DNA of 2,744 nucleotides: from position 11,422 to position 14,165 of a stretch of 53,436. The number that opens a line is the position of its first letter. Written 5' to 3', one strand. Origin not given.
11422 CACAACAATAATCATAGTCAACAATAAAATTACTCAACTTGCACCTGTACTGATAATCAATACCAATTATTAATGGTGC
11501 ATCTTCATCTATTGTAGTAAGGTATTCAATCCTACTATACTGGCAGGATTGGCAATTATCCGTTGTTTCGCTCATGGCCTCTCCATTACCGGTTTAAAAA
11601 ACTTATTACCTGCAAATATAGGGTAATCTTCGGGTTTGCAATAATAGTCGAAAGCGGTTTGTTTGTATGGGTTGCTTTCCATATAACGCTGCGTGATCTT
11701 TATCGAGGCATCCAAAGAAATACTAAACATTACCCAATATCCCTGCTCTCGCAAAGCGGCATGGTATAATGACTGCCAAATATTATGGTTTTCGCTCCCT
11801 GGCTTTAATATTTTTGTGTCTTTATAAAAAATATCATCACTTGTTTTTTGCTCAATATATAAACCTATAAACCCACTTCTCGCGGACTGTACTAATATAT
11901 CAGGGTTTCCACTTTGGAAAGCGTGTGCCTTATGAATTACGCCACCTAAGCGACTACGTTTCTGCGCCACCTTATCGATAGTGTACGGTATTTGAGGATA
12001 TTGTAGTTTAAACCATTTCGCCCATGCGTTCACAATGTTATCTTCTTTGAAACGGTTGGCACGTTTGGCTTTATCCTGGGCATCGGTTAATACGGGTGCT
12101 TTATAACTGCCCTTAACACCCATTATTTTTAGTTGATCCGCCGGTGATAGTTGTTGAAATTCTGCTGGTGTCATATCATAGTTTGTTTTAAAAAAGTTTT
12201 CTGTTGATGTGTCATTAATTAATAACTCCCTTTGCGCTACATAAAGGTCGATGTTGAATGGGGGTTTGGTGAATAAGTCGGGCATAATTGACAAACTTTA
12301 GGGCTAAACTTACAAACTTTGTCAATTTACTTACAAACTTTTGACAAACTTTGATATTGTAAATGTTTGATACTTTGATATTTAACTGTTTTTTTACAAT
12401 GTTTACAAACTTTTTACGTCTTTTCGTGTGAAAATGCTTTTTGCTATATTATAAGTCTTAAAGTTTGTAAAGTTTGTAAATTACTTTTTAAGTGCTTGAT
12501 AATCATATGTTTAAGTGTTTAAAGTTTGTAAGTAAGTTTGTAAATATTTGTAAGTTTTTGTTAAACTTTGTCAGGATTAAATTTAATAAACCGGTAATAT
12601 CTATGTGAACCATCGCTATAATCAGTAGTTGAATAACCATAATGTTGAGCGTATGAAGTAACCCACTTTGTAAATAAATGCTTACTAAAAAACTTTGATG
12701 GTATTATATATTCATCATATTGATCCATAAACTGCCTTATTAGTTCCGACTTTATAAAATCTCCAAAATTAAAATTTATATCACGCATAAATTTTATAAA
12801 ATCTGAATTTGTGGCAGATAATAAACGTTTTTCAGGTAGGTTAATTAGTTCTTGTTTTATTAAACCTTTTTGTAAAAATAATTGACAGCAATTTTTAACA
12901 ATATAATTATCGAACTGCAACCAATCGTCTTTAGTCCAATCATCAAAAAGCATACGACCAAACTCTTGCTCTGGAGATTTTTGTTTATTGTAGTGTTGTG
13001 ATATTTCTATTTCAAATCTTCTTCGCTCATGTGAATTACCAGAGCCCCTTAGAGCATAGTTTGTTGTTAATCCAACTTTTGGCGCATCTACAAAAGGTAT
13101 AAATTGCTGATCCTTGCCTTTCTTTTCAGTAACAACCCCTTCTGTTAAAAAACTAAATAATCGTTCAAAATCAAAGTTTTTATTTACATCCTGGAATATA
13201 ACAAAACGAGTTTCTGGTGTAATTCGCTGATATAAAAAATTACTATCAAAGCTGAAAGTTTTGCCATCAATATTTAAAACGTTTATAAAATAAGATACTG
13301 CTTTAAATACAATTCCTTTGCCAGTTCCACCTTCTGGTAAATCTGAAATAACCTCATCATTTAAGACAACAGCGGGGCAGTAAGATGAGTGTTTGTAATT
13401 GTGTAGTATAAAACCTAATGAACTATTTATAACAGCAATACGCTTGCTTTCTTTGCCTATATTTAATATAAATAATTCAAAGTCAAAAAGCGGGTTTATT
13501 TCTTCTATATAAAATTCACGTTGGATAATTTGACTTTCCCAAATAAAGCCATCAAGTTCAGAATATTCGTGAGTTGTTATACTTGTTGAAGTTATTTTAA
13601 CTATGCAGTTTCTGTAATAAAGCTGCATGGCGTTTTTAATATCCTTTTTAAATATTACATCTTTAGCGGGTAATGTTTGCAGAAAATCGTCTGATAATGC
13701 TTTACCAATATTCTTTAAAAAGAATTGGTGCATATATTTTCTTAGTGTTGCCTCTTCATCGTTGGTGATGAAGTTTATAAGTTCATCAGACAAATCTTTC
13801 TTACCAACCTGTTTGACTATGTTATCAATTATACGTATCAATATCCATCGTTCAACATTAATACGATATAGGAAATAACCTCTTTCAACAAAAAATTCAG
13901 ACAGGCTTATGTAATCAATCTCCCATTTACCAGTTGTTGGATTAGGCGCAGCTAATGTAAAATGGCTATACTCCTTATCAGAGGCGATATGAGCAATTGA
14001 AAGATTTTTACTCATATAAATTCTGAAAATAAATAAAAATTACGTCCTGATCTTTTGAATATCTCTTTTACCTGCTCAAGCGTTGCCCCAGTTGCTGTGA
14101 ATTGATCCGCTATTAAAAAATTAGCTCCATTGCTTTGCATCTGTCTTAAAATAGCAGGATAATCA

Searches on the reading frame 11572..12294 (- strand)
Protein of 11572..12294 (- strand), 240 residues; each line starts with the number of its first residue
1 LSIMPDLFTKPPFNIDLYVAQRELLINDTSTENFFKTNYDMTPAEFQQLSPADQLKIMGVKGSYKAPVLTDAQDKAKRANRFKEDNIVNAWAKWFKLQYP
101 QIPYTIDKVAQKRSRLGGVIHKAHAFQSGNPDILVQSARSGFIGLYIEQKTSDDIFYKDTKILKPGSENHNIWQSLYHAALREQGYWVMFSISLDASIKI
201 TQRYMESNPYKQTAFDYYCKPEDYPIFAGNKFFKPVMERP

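Call 75: search_protein_families(library=phrogs, proteins=[window:11572-12294:-], max_evalue=0.0001)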
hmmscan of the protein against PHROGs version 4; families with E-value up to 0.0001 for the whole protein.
window:11572-12294:- (240 aa): 1 family
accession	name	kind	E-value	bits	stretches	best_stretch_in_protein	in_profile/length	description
phrog_824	-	unknown function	2.3e-11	45.1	1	23-214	6-184/265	-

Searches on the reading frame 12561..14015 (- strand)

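Call 73: search_protein_families(library=pfam, proteins=[window:12561-14015:-], max_evalue=0.01)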
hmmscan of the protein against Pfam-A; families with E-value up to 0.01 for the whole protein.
window:12561-14015:- (484 aa): 1 family
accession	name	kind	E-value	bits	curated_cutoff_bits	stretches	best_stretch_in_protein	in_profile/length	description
PF19263.5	DUF5906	-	1.1e-05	26.5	27.6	1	228-327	5-109/114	Family of unknown function (DUF5906)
